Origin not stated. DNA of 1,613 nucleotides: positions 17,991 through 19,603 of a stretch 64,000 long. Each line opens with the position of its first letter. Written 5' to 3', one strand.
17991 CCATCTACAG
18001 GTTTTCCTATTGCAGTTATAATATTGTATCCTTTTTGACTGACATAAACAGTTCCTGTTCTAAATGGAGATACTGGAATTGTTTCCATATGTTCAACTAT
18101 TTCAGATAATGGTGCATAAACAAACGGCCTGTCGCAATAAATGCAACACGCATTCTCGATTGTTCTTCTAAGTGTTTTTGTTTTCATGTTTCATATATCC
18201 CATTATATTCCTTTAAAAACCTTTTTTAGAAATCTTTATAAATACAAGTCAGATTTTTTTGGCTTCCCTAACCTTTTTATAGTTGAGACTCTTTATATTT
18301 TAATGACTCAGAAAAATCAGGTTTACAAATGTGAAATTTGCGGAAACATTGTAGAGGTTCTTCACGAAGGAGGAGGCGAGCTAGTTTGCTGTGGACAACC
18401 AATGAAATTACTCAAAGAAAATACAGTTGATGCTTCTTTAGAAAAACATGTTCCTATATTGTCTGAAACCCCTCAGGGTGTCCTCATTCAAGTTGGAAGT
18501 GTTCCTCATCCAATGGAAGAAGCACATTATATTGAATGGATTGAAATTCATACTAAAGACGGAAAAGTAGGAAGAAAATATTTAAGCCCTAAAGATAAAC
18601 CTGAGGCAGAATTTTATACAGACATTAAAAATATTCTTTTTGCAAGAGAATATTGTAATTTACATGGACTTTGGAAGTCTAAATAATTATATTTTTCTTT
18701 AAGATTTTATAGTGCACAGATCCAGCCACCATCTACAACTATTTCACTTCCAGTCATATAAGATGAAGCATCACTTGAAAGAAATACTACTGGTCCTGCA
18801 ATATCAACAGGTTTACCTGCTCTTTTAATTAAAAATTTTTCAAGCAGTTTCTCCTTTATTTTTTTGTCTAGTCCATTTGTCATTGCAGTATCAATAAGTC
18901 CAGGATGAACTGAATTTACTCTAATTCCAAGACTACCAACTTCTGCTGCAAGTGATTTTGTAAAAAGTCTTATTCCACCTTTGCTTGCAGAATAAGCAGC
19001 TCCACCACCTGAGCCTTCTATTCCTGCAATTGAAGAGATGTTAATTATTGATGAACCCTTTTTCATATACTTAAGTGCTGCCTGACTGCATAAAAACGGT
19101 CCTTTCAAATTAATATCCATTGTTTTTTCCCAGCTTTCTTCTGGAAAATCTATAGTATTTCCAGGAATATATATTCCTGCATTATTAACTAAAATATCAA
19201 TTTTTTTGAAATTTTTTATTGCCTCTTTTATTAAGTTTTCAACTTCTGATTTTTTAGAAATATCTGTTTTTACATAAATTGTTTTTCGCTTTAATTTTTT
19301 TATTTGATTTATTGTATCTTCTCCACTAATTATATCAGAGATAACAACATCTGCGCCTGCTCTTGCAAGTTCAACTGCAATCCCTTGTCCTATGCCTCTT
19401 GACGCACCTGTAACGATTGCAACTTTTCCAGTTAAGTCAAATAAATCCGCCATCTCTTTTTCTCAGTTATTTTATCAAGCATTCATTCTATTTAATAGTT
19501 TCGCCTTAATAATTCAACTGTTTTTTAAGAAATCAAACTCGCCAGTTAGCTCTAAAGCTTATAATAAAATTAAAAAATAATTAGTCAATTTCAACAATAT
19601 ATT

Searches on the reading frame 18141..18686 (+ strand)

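Call 11: search_protein_families(library=pfam, max_evalue=0.01, proteins=[window:18141-18686:+])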
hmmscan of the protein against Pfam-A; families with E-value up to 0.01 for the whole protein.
window:18141-18686:+ (181 aa): 2 families
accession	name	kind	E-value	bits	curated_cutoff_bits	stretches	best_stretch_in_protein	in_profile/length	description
PF01880.24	Desulfoferrodox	-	7.2e-22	78.2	22.2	1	96-180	2-97/98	Desulfoferrodoxin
PF06397.17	Desulfoferrod_N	-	1e-21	76.7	23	1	56-91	1-36/36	Desulfoferrodoxin, N-terminal domain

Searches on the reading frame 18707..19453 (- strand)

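Call 11: search_protein_families(library=pfam, max_evalue=0.01, proteins=[window:18707-19453:-])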
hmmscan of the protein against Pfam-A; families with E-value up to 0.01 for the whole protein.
window:18707-19453:- (248 aa): 5 families
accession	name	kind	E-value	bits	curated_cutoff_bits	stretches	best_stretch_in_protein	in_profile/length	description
PF13561.12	adh_short_C2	-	4.6e-69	233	27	1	16-244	1-235/236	Enoyl-(Acyl carrier protein) reductase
PF00106.31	adh_short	-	8.7e-61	205.2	26.6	1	10-198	1-193/195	short chain dehydrogenase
PF08659.16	KR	-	8e-14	52.4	22.6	1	12-186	3-177/180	KR domain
PF01370.27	Epimerase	-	0.00022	21.2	20.9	1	13-116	2-96/240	NAD dependent epimerase/dehydratase family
PF23441.1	SDR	-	0.00053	19.9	27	1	64-243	69-254/258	SDR-like rossmann domain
